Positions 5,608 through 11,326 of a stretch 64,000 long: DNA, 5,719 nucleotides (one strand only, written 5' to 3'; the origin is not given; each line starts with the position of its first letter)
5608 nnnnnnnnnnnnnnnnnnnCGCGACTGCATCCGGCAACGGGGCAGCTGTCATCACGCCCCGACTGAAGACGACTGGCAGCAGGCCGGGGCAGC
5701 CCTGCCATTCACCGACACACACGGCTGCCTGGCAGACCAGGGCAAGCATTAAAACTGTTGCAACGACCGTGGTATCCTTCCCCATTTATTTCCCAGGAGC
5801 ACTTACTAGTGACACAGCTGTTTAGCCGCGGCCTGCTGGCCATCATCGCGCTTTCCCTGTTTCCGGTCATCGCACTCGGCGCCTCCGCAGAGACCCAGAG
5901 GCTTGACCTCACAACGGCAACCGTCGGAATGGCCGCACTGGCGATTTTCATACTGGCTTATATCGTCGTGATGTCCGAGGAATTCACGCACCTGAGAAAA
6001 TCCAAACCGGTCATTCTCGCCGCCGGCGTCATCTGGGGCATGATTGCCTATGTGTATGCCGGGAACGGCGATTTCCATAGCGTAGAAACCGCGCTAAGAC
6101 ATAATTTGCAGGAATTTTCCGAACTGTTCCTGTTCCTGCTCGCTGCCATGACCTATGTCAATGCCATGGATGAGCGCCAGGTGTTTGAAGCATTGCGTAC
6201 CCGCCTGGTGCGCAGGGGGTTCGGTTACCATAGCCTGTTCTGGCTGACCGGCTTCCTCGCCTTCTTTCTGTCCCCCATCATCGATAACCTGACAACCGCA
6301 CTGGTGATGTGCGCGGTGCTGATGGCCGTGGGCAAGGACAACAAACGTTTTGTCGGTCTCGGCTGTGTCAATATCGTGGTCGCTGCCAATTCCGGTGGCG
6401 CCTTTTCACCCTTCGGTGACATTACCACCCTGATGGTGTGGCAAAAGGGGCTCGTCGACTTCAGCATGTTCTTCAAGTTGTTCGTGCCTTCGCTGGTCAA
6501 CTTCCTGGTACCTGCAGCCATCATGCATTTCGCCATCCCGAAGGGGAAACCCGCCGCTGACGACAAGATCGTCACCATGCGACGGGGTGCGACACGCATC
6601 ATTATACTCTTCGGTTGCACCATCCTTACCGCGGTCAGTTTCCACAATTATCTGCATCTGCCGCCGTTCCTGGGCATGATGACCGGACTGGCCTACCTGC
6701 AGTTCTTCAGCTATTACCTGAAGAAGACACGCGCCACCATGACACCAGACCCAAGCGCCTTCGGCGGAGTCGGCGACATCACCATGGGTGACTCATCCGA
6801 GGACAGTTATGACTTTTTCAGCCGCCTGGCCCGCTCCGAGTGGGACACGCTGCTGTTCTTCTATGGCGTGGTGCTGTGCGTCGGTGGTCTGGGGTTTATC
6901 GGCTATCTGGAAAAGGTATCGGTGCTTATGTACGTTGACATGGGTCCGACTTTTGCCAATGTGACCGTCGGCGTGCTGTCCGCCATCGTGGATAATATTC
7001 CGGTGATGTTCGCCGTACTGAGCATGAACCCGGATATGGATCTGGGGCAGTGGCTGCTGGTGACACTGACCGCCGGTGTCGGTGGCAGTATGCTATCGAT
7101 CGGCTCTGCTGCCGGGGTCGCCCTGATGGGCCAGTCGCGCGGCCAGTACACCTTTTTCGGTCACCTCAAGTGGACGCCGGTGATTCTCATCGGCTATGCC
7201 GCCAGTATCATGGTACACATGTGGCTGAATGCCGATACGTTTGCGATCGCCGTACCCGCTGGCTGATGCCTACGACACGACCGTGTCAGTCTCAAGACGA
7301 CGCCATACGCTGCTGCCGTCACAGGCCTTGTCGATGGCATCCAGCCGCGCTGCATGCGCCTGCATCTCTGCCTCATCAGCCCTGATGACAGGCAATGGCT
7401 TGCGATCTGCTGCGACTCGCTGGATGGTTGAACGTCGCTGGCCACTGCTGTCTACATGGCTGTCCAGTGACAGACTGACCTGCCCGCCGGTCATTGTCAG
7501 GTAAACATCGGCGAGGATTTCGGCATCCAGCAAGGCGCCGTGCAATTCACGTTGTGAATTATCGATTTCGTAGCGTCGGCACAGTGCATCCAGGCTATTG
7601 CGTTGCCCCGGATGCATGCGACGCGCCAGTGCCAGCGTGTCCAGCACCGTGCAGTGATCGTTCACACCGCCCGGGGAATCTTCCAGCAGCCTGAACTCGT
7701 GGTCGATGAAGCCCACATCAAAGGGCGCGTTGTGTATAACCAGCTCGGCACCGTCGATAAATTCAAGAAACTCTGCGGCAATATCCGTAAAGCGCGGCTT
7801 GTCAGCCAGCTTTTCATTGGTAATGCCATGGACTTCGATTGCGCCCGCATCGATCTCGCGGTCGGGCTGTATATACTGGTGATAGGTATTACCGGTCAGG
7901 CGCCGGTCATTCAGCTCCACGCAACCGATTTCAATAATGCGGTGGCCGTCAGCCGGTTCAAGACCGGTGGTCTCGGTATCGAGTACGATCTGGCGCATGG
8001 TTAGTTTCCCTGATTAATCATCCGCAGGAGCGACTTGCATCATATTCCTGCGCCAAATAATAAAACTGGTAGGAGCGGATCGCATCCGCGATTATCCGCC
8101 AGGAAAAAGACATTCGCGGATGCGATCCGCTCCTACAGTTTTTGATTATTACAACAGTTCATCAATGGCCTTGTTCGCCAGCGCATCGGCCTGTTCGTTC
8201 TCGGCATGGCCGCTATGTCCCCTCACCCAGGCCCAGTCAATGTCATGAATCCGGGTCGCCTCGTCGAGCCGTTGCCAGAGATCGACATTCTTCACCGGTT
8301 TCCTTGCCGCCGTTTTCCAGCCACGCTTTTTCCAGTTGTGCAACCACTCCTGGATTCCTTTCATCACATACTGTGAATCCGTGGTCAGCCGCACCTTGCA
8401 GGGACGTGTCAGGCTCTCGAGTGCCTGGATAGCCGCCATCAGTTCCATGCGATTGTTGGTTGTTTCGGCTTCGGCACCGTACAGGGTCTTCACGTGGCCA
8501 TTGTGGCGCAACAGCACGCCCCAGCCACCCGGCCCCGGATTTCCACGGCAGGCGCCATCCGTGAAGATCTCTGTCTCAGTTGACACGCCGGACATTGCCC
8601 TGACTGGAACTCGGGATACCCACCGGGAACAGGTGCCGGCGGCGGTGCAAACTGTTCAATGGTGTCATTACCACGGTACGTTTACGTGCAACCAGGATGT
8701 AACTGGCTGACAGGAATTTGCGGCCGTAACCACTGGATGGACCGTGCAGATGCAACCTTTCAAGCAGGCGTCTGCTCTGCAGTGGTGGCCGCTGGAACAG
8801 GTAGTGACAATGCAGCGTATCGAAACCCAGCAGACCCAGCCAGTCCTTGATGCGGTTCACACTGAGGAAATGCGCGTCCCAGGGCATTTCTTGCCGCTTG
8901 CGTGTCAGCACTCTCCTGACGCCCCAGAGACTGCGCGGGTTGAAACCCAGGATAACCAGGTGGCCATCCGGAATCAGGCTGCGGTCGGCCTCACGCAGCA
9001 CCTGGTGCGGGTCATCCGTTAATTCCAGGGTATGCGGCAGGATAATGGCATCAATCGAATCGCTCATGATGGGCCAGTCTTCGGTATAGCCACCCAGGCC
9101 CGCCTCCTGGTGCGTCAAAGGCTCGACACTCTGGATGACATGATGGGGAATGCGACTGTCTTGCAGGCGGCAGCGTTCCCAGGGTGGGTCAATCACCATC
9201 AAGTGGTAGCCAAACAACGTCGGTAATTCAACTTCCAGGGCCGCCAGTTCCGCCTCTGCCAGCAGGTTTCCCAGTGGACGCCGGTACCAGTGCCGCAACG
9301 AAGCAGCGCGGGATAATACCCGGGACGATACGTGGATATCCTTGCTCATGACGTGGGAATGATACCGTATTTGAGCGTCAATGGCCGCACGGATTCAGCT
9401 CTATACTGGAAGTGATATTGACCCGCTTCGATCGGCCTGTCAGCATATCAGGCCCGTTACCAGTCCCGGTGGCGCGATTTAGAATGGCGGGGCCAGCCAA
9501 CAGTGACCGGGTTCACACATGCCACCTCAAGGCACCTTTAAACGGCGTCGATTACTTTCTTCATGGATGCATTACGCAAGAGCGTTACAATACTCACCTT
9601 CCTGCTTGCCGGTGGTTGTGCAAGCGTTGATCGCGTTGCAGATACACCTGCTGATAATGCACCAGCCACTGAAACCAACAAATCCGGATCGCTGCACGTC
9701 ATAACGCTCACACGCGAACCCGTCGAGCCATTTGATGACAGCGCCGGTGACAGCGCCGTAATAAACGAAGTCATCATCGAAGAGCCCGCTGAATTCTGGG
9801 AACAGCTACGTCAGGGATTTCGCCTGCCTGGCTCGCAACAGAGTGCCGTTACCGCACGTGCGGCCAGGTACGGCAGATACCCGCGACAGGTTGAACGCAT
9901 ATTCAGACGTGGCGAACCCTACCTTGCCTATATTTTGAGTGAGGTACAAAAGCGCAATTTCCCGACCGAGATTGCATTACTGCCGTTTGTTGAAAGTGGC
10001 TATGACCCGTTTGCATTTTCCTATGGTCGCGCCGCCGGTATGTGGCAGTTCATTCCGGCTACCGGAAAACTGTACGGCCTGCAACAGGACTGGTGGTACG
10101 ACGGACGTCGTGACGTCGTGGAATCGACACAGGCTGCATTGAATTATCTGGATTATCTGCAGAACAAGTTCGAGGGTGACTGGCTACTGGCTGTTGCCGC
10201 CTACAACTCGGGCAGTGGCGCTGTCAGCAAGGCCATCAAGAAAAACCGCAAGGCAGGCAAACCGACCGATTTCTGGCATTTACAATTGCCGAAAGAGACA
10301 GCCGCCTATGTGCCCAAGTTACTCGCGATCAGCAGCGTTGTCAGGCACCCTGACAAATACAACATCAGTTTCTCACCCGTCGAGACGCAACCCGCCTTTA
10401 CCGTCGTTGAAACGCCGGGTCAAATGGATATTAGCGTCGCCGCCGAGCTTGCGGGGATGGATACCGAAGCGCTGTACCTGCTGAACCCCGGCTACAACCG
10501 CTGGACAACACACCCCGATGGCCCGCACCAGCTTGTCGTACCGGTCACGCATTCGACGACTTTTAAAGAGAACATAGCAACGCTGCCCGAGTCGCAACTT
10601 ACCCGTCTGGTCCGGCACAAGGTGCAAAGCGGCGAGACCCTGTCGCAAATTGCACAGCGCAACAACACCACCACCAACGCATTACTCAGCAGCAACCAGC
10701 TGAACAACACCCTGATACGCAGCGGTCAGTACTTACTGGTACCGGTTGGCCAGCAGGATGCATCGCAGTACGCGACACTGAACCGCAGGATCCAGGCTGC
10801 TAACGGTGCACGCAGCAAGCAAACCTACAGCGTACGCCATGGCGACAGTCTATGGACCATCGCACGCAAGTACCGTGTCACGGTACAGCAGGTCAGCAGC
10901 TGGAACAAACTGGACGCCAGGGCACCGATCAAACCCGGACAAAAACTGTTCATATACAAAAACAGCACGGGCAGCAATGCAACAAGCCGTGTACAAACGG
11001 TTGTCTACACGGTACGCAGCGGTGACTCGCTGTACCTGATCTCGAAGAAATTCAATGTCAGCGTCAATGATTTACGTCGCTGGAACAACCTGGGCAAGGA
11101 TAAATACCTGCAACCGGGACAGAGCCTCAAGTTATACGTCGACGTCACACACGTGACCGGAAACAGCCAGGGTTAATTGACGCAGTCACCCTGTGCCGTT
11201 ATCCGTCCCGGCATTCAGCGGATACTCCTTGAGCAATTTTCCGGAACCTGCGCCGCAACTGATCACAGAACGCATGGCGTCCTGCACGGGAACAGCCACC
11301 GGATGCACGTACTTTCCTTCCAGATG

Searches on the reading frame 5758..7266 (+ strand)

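Call 43: search_protein_families(library=pfam, proteins=[window:5758-7266:+], max_evalue=0.00001)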
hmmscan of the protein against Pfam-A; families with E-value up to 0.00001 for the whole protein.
window:5758-7266:+ (502 aa): 1 family
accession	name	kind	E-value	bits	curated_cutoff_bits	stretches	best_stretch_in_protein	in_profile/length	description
PF03600.22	CitMHS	-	5.2e-36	124.9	31.9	1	54-440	14-336/336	Citrate transporter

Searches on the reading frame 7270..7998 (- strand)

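Call 43: search_protein_families(library=pfam, proteins=[window:7270-7998:-], max_evalue=0.00001)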
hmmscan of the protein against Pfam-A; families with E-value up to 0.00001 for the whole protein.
window:7270-7998:- (242 aa): 1 family
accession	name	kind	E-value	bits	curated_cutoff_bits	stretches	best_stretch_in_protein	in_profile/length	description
PF00929.31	RNase_T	-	1.2e-41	143.4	24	1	4-166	1-164/164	Exonuclease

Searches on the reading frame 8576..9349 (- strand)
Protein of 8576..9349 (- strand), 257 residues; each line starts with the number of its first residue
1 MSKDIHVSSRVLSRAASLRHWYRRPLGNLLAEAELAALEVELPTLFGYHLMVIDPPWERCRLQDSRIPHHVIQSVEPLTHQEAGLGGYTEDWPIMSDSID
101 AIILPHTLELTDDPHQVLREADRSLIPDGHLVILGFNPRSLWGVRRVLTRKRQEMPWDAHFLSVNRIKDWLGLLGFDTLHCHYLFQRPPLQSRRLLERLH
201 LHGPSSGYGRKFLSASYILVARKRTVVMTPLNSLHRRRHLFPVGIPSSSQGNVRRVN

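Call 20: search_protein_families(library=pfam, proteins=[window:8576-9349:-])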
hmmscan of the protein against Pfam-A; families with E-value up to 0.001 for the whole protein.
window:8576-9349:- (257 aa): 3 families
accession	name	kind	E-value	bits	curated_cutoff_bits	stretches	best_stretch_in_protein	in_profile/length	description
PF08241.18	Methyltransf_11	-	2.7e-07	31.6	21.2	1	87-133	49-95/95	Methyltransferase domain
PF13489.12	Methyltransf_23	-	1.9e-05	24.9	27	1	47-179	44-162/164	Methyltransferase domain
PF08242.18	Methyltransf_12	-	0.00077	20.6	30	0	75-131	48-98/98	Methyltransferase domain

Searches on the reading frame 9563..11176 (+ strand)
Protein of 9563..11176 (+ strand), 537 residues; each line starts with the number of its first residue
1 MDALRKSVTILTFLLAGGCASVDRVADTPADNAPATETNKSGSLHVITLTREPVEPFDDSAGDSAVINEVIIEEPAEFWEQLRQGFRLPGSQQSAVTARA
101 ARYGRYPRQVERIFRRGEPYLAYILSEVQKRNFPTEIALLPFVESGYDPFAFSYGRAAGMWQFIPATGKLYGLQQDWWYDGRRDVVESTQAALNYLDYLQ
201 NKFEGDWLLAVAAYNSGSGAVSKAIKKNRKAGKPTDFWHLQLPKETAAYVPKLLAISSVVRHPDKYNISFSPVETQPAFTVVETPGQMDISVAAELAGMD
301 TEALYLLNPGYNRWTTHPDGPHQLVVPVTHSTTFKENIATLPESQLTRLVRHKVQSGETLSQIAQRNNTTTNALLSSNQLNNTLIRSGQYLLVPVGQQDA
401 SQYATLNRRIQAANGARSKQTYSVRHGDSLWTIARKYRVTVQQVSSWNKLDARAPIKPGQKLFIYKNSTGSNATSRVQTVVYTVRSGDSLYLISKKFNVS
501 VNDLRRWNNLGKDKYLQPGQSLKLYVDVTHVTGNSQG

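Call 20: search_protein_families(library=pfam, proteins=[window:9563-11176:+])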
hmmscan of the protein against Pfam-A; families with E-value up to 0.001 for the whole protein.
window:9563-11176:+ (537 aa): 6 families
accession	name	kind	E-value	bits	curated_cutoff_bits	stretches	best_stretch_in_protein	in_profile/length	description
PF01476.26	LysM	-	4.2e-42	142.3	20.9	3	482-524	1-42/43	LysM domain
PF01464.25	SLT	-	1.1e-24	86.7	21.3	1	129-233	9-113/117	Transglycosylase SLT domain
PF23473.1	LysM3_LYK4_5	-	1.3e-13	51.2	29.3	0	421-453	4-36/48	LYK4/5 LysM3 domain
PF23446.1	LysM1_NFP_LYK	-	2.7e-08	35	36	0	482-522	8-51/60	NFP/LYK LysM1 domain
PF23577.1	LysM_RLK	-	5.3e-07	30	27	0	421-445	2-26/44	LysM domain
PF04225.17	LysM_OapA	-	0.00016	22.1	22.3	0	420-471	3-58/85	Opacity-associated protein A LysM-like domain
